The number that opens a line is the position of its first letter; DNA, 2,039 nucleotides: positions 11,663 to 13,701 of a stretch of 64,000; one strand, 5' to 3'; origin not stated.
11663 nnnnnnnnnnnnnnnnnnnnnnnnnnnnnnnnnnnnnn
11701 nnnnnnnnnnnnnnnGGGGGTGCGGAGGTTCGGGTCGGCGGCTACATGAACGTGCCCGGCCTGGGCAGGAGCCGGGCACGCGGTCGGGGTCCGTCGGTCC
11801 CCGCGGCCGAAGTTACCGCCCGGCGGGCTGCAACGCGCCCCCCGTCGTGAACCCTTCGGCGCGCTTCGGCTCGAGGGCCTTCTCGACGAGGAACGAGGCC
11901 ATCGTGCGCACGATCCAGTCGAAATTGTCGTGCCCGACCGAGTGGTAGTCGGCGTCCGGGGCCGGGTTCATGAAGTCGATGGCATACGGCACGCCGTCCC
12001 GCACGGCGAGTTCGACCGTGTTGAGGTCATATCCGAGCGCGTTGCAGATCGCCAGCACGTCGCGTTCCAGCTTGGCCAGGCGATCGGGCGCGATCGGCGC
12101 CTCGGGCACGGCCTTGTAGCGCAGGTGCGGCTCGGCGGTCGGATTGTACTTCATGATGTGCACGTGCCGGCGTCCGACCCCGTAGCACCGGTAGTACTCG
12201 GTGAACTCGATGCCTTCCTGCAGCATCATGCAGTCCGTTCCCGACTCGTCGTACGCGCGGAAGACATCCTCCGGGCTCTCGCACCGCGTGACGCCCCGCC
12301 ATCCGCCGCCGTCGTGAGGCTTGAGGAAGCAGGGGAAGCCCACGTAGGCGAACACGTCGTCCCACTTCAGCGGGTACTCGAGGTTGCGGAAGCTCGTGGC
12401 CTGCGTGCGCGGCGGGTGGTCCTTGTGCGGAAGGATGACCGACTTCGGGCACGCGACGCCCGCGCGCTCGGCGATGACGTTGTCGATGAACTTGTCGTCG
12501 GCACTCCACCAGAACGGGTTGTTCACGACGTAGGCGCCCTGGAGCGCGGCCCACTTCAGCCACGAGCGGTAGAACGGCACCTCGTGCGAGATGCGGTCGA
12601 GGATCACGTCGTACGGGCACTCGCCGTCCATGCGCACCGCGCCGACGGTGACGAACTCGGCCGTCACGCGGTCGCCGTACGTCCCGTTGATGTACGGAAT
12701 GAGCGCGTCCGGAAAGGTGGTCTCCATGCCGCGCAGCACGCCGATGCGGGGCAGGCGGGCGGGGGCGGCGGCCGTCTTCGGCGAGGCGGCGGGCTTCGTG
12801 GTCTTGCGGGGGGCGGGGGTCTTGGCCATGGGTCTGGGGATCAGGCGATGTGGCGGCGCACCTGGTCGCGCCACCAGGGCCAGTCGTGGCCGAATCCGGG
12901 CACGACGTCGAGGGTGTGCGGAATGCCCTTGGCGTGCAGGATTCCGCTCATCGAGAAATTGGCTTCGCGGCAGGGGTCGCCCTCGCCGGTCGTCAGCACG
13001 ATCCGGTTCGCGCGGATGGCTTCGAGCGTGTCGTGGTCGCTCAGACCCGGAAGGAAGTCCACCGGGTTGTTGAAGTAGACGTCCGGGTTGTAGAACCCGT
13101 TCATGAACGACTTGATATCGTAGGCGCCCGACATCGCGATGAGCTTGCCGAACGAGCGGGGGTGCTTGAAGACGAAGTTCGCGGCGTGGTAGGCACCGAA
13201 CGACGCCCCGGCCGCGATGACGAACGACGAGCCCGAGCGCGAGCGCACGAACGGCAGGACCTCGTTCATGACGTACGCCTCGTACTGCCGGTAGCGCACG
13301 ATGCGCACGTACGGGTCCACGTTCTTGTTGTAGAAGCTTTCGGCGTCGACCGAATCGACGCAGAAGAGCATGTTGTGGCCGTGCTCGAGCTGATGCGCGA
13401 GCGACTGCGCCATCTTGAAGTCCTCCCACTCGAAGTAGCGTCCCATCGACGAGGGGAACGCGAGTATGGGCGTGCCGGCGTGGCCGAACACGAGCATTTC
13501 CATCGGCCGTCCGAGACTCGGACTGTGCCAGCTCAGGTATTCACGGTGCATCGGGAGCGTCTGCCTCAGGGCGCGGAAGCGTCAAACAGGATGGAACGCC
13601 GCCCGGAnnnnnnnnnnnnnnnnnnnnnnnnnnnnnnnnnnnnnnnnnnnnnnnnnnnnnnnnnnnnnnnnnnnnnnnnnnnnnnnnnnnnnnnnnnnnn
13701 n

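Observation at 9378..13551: Esterase / ATP-grasp / ATP-grasp / GATase operon: candidate small-peptide or amide-ligation system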

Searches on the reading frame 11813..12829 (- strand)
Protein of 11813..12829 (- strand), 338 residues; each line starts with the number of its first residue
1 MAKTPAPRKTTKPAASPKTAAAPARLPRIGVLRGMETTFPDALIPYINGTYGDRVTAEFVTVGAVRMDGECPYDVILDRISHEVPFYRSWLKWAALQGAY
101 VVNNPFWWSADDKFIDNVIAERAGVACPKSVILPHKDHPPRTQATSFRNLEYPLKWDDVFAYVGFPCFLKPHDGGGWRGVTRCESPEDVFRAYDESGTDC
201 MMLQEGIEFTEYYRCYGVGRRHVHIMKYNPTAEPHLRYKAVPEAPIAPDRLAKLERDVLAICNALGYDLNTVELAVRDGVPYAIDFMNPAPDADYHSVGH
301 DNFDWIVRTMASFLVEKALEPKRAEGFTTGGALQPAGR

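Call 3: search_protein_families(library=pfam, proteins=[window:11813-12829:-], max_evalue=0.01)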
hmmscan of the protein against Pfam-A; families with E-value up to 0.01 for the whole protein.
window:11813-12829:- (338 aa): 1 family
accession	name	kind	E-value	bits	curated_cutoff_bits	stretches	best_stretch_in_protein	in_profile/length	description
PF02222.28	ATP-grasp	-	0.0044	17.1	27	1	145-235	11-104/179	ATP-grasp domain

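Call 4: search_protein_families(library=ncbifam, proteins=[window:11813-12829:-], max_evalue=0.01)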
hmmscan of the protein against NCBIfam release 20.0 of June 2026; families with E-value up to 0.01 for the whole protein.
window:11813-12829:- (338 aa): 6 families
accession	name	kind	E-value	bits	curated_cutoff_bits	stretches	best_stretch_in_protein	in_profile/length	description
NF002563.0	PRK02186.1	subfamily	3.1e-05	22.4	625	1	140-284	123-271/890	argininosuccinate lyase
NF005525.0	PRK07178.1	equivalog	0.00053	18.7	768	1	162-195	149-182/471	acetyl-CoA carboxylase biotin carboxylase subunit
TIGR00768.1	rimK_fam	subfamily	0.00057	19.3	143.4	1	71-226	46-191/276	RimK family alpha-L-glutamate ligase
NF000207.3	D_ala_D_ser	equivalog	0.0059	15.8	520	0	157-205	162-212/342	D-alanine--D-serine ligase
NF000091.3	D_ala_D_ser_VanG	exception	0.007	15.2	495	0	112-195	135-204/344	D-alanine--D-serine ligase VanG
NF000036.1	D_ala_D_ser_VanE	exception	0.0083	15.3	700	0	158-197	163-203/352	D-alanine--D-serine ligase VanE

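Call 12: search_solved_structures(query=window:11813-12829:-, max_evalue=1)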
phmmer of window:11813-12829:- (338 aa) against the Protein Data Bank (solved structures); distinct sequences matched with E-value up to 1: 18.
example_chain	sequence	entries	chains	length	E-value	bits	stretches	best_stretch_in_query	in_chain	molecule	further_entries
8hz5_A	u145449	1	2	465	0.032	16.5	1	158-284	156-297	Biotin carboxylase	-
7kbl_A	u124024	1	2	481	0.043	16.1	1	162-200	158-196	2-oxoglutarate carboxylase small subunit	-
7kct_A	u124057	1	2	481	0.043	16.1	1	162-200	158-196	2-oxoglutarate carboxylase small subunit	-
1ulz_A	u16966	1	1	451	0.044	16.1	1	162-200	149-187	pyruvate carboxylase n-terminal domain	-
3ouu_A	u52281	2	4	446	0.082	15.2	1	162-225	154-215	Biotin carboxylase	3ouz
4eg0_A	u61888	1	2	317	0.1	14.9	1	144-234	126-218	D-alanine--D-alanine ligase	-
3gid_A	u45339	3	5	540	0.19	14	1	162-189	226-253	Acetyl-CoA carboxylase 2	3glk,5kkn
9kkm_A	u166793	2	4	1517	0.19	14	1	159-225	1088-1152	Acetyl-CoA carboxylase multifunctional enzyme AccADCB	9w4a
6ybp_G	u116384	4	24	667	0.2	13.9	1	161-277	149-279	Propionyl-CoA carboxylase alpha subunit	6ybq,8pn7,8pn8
1w93_A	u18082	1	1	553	0.21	13.9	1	162-198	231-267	ACETYL-COENZYME A CARBOXYLASE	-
1w96_A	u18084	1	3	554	0.21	13.9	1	162-198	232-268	ACETYL-COENZYME A CARBOXYLASE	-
4hq6_A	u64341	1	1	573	0.21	13.9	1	162-189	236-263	Acetyl-CoA carboxylase 2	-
2hjw_A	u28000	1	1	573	0.21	13.9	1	162-189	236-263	Acetyl-CoA carboxylase 2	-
3jrw_A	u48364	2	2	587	0.22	13.8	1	162-189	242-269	Acetyl-CoA carboxylase 2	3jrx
5nrh_A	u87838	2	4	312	0.32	13.3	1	144-218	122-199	D-alanine--D-alanine ligase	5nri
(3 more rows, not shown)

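Call 25: find_homologous_proteins(query=window:11813-12829:-, max_evalue=0.00001)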
Query window:11813-12829:- (338 aa): 8000 proteins with E <= 0.00001 among 8000 candidates; the best 120 are listed.
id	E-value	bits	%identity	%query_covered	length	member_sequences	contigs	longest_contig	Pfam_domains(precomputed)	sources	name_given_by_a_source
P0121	1.1e-226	770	95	100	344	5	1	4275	-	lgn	-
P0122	7.6e-166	570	73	99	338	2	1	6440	-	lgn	-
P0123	7.5e-165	566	76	94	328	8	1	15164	-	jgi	jgi:glutathione synthase/RimK-type ligase-like ATP-grasp enzyme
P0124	1.9e-164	565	71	98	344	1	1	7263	-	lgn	-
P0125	9.6e-163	559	73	93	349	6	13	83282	-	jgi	jgi:glutathione synthase/RimK-type ligase-like ATP-grasp enzyme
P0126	2.1e-161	555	71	97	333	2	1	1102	-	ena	-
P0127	5.2e-161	554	75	93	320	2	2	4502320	-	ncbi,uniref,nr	ncbi:hypothetical protein GQ464_000230 [Rhodocaloribacter litoris]|uniref:ATP-grasp domain-containin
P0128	4.2e-159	548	75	92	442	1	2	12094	-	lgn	-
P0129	8.0e-159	547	74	92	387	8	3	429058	-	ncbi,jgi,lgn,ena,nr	ncbi:MAG: hypothetical protein LCH53_09665 [Bacteroidetes bacterium]|nr:hypothetical protein [Bacter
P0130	1.2e-157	543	72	95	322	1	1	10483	-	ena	-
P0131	1.7e-157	542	74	91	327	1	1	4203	-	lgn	-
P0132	2.6e-157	542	73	92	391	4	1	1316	-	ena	-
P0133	4.1e-157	541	73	91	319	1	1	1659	-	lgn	-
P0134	1.1e-156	540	69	93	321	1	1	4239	-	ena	-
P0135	6.8e-156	537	72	92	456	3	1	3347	-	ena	-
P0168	5.2e-150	518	67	91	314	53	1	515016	PF02222.28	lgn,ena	-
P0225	3.4e-145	502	66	93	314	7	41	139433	-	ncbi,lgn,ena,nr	ncbi:hypothetical protein KC734_12765 [candidate division KSB1 bacterium]|nr:hypothetical protein [c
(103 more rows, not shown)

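Call 34: predict_structure(alignment_id=A2)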
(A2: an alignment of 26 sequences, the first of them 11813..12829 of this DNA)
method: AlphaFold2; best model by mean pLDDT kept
length: 338 residues; sequences in the alignment: 26
mean_pLDDT: 83.2   pTM: 0.79
mean pLDDT of the five models: 83.2, 82.7, 82.6, 81.5, 80.7
residues with pLDDT >= 90: 148; 70-90: 129; 50-70: 44; < 50: 17
segments of 3 or more residues with pLDDT < 50: 1-4, 16-20, 172-175, 336-338
pLDDT, mean of each block of 10 residues (from residue 1): 50 50 81 82 96 97 89 90 83 91 74 86 94 86 82 90 90 53 92 85 86 92 92 84 93 96 90 89 77 74 93 96 66 52
secondary structure, 60 per line:
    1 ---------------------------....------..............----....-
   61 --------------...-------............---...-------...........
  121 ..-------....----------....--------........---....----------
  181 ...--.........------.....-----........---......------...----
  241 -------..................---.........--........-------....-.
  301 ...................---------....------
elements in order: E28-31 H38-51 E56-59 E75-77 H85-96 E100-102 H110-122 E130-133 H144-147 H156-163 E167-170 E181-183 H186-194 E201-205 E211-218 E222-227 H248-265 E269-277 E280-287 H295-298 H300-319 H329-332

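Call 38: fold_search(model_id=the predicted structure, library=pdb)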
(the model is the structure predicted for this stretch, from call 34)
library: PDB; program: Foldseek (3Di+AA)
matches with E <= 10: 1376; with E <= 0.001: 501
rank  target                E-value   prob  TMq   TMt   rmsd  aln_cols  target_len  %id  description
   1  8evv_C                5.6e-13  1.00  0.51  0.55   8.5       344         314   15  Apo form of DdlA from Pseudomonas aeruginosa PAO1 (released 2023-08-30)
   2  3r5x_D                1.2e-12  1.00  0.54  0.59   6.8       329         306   17  Crystal Structure of D-alanine--D-Alanine Ligase from Bacillus anthracis complexed with ATP (released 2011-04-06)
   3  7u9k_A                1.4e-12  1.00  0.55  0.56   7.5       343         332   12  Staphylococcus aureus D-alanine-D-alanine ligase in complex with ATP, D-ala-D-ala, Mg2+ and K+ (released 2023-03-15)
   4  3e5n                  2.1e-12  1.00  0.53  0.53   6.5       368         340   14  Crystal structure of D-alanine-D-alanine ligase from Xanthomonas oryzae pv. oryzae KACC10331 (released 2009-08-18)
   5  8evv_D                2.2e-12  1.00  0.52  0.56   8.4       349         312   14  Apo form of DdlA from Pseudomonas aeruginosa PAO1 (released 2023-08-30)
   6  8evv_A                2.5e-12  1.00  0.54  0.54   7.9       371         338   14  Apo form of DdlA from Pseudomonas aeruginosa PAO1 (released 2023-08-30)
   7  3se7_A                2.9e-12  1.00  0.52  0.53   8.1       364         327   16  ancient VanA (released 2011-09-14)
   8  5zk6                  3.2e-12  1.00  0.58  0.66   5.7       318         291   17  Crystal structure of RimK complexed with RpsF (released 2019-03-27)
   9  8evw_A                3.2e-12  1.00  0.52  0.54   8.8       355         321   14  DdlA from Pseudomonas aeruginosa PAO1 in complex with ATP and D-ala-D-ala (released 2023-08-30)
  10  3r23_A                3.9e-12  1.00  0.49  0.54   8.0       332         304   16  Crystal Structure of D-alanine--D-Alanine Ligase from Bacillus anthracis (released 2011-03-30)
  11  3r5x_A                4.3e-12  1.00  0.53  0.58   7.1       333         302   15  Crystal Structure of D-alanine--D-Alanine Ligase from Bacillus anthracis complexed with ATP (released 2011-04-06)
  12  8evx_B                4.9e-12  1.00  0.50  0.54   8.5       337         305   15  DdlA from Pseudomonas aeruginosa PAO1 in complex with ADP and phosphorylated D-cycloserine (released 2023-08-30)
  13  7u56_A                5.5e-12  1.00  0.49  0.48   7.8       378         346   16  Crystal Structure of D-alanine--D-alanine ligase from Klebsiella pneumoniae subsp. pneumoniae in complex with AMP (released 2022-03-09)
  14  4iwx                  6.2e-12  1.00  0.57  0.64   5.7       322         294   17  Rimk structure at 2.85A (released 2013-05-08)
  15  2i80_A                7.5e-12  1.00  0.58  0.57   5.7       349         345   12  Allosteric inhibition of Staphylococcus aureus D-alanine:D-alanine ligase revealed by crystallographic studies (released 2006-09-26)
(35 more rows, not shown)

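Call 39: find_encoding_contigs(protein=P0127, flank=8000, max_places=2)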
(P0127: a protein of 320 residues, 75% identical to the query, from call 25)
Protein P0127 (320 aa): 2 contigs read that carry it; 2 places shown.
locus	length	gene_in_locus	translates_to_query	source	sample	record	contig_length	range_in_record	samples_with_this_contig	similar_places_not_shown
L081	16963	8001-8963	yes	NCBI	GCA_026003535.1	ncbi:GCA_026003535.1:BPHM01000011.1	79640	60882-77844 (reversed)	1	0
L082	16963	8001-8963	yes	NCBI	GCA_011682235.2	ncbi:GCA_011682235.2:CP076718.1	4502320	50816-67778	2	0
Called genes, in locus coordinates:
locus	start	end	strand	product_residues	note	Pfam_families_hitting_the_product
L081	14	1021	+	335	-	PF04087:DUF389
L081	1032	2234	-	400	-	PF03786:UxuA, PF01261:AP_endonuc_2 (weak)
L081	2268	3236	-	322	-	PF03976:PPK2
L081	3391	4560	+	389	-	PF13620:CarboxypepD_reg, PF13715:CarbopepD_reg_2, PF07715:Plug (weak)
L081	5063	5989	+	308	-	PF00593:TonB_dep_Rec_b-barrel, PF14905:OMP_b-brl_3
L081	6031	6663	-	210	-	PF01063:Aminotran_4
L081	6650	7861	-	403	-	PF00425:Chorismate_bind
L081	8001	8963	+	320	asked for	-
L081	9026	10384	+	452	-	-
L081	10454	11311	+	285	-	PF00117:GATase (weak)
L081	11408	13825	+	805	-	PF00912:Transgly, PF00905:Transpeptidase, PF06832:BiPBP_C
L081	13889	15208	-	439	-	PF01408:GFO_IDH_MocA, PF03447:NAD_binding_3 (weak), PF22725:GFO_IDH_MocA_C3, PF02894:GFO_IDH_MocA_C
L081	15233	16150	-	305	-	PF02424:ApbE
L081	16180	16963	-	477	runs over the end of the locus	PF01408:GFO_IDH_MocA, PF22725:GFO_IDH_MocA_C3 (faint), PF19051:GFO_IDH_MocA_C2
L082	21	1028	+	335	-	PF04087:DUF389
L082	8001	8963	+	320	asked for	-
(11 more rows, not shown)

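Call 40: find_encoding_contigs(protein=P0225, flank=8000, max_places=3)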
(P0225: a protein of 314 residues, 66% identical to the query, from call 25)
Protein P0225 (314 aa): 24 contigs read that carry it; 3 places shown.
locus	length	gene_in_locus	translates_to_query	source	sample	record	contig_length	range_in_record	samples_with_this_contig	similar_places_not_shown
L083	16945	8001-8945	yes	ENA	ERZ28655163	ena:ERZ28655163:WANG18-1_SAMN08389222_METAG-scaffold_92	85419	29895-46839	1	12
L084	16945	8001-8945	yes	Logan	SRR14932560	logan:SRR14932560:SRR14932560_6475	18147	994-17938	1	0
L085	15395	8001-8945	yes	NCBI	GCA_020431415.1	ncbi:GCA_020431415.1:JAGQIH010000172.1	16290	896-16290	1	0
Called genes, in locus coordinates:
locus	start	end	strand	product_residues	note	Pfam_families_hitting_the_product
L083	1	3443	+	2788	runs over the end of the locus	PF00657:Lipase_GDSL, PF13472:Lipase_GDSL_2, PF00041:fn3 (weak), PF11721:Malectin, PF02369:Big_1, PF09134:Invasin_D3, PF02369:Big_1, PF13860:FlgD_ig, +5 more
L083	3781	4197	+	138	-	PF04542:Sigma70_r2, PF08281:Sigma70_r4_2, PF04545:Sigma70_r4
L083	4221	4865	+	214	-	-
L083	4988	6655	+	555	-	-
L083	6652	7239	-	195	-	PF18306:LDcluster4, PF03641:Lysine_decarbox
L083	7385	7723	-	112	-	PF01740:STAS, PF13466:STAS_2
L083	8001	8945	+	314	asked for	-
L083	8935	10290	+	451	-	-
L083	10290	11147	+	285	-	PF00117:GATase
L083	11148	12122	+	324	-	PF00756:Esterase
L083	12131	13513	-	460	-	PF01979:Amidohydro_1, PF07969:Amidohydro_3 (weak)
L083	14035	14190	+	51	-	-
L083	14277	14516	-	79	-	-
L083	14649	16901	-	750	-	PF19313:DUF5916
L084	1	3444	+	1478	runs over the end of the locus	?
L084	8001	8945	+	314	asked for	-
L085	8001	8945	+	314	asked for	-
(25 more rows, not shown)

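Call 43: search_protein_families(library=padloc, proteins=[window:11813-12829:-], max_evalue=0.01)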
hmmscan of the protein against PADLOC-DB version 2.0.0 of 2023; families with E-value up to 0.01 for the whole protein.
window:11813-12829:- (338 aa): 0 families

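Call 46: search_solved_structures(query=A2, max_evalue=0.1)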
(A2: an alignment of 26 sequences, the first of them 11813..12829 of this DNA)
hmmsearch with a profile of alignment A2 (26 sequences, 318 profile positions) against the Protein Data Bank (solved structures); distinct sequences matched with E-value up to 0.1: 16.
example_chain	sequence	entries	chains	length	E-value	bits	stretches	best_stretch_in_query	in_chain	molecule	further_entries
3r23_A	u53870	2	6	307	6.7e-05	25.1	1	141-267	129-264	D-alanine--D-alanine ligase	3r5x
3ouu_A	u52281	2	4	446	0.00038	22.6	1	140-269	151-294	Biotin carboxylase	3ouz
5d8d_A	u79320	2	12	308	0.0014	20.7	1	127-214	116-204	D-alanine--D-alanine ligase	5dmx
7wta_A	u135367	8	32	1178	0.0018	20.4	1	144-266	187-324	Pyruvate carboxylase, mitochondrial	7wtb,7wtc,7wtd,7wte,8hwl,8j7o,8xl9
6ybp_G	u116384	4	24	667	0.0068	18.5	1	139-257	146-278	Propionyl-CoA carboxylase alpha subunit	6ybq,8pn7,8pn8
1ulz_A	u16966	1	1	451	0.011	17.8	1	140-180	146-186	pyruvate carboxylase n-terminal domain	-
5vz0_A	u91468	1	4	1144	0.012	17.7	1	144-269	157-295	Pyruvate carboxylase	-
5vyw_A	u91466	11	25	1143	0.012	17.7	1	144-269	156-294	Pyruvate carboxylase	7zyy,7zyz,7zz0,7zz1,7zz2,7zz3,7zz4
5vyz_A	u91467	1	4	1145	0.012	17.7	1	144-269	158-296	Pyruvate carboxylase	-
7kct_A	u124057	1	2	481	0.013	17.5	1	139-180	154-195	2-oxoglutarate carboxylase small subunit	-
7kbl_A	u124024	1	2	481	0.013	17.5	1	139-180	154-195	2-oxoglutarate carboxylase small subunit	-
1w93_A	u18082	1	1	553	0.028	16.5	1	142-179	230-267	ACETYL-COENZYME A CARBOXYLASE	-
1w96_A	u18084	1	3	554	0.028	16.4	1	142-179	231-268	ACETYL-COENZYME A CARBOXYLASE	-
5csk_A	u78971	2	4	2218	0.038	16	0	142-179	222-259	Acetyl-CoA carboxylase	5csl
7kc7_A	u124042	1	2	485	0.081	15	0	139-180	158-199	2-oxoglutarate carboxylase small subunit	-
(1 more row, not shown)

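Call 54: search_protein_families(library=pfam, proteins=[L083:11148-12122:+, L083:12131-13513:-], max_evalue=0.01)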
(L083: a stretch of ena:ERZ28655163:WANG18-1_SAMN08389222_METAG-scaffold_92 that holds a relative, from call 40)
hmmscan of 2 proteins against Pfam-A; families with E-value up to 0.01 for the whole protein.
L083:11148-12122:+ (324 aa): 1 family
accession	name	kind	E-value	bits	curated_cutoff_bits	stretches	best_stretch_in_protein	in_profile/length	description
PF00756.26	Esterase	-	1.7e-12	48.1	22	1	27-191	1-159/251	Putative esterase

L083:12131-13513:- (460 aa): 2 families
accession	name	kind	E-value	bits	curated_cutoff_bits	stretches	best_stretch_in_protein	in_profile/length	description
PF01979.26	Amidohydro_1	-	3.9e-31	109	25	1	55-432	1-343/345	Amidohydrolase family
PF07969.17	Amidohydro_3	-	6.2e-10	39.6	29.7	1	357-431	408-468/472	Amidohydrolase family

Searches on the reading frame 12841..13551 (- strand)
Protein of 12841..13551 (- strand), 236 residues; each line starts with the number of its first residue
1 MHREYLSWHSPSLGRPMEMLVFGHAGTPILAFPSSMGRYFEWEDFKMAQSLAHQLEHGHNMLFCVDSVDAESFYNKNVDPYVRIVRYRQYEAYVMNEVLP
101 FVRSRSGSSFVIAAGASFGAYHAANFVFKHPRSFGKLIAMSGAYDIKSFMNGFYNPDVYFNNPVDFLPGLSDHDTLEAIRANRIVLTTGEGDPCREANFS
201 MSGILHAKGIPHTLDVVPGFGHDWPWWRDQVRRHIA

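Call 3: search_protein_families(library=pfam, proteins=[window:12841-13551:-], max_evalue=0.01)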
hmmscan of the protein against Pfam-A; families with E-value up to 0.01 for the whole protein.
window:12841-13551:- (236 aa): 3 families
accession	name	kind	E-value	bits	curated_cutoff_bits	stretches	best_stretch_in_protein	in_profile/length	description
PF00756.26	Esterase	-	8.8e-09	35.9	22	1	41-230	39-243/251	Putative esterase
PF00326.27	Peptidase_S9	-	0.00019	21.4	22.6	1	111-223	66-188/213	Prolyl oligopeptidase family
PF12146.15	Hydrolase_4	-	0.0078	16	27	0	97-148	64-115/239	Serine aminopeptidase, S33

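Call 4: search_protein_families(library=ncbifam, proteins=[window:12841-13551:-], max_evalue=0.01)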
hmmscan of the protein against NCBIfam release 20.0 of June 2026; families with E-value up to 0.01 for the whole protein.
window:12841-13551:- (236 aa): 1 family
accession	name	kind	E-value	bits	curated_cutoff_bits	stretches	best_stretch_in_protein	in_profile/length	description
NF007758.0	PRK10439.1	equivalog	0.001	18.1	222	1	88-229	267-401/418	enterochelin esterase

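Call 13: search_solved_structures(query=window:12841-13551:-, max_evalue=1)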
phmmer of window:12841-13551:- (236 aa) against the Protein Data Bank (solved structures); distinct sequences matched with E-value up to 1: 12.
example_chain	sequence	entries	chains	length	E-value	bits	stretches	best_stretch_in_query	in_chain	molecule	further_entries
7l0a_A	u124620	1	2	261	0.0033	20.2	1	57-235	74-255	Esterase family protein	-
6vh9_A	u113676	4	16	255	0.0035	20.1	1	58-235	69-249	Esterase family protein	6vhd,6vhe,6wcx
4rgy_A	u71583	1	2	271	0.0046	19.7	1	106-235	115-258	Esterase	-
5vol_A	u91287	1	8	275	0.082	15.6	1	89-230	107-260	Putative esterase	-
10eq_A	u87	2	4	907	0.19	14.4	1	106-159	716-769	Isoform 2 of Probable glutamyl endopeptidase, chloroplastic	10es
10et_B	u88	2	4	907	0.23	14.1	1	106-158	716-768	Isoform 2 of Probable glutamyl endopeptidase, chloroplastic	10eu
5f2h_A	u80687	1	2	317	0.64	12.7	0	176-231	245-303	Uncharacterized protein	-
8qhf_A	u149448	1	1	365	0.76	12.4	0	195-232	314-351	Cmt1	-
4h18_A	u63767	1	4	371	0.78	12.4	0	196-232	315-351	Cmt1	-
5w5x_L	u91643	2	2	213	0.84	12.3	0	4-50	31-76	3C10 Fab' light chain | 3C10 Fab light chain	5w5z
10eo_A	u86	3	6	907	0.87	12.2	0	106-159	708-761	Isoform 2 of Probable glutamyl endopeptidase, chloroplastic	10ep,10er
8rpd_A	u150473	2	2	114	0.98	12.1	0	2-35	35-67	SMA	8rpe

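Call 43: search_protein_families(library=padloc, proteins=[window:12841-13551:-], max_evalue=0.01)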
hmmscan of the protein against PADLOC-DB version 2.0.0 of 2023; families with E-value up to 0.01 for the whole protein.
window:12841-13551:- (236 aa): 0 families
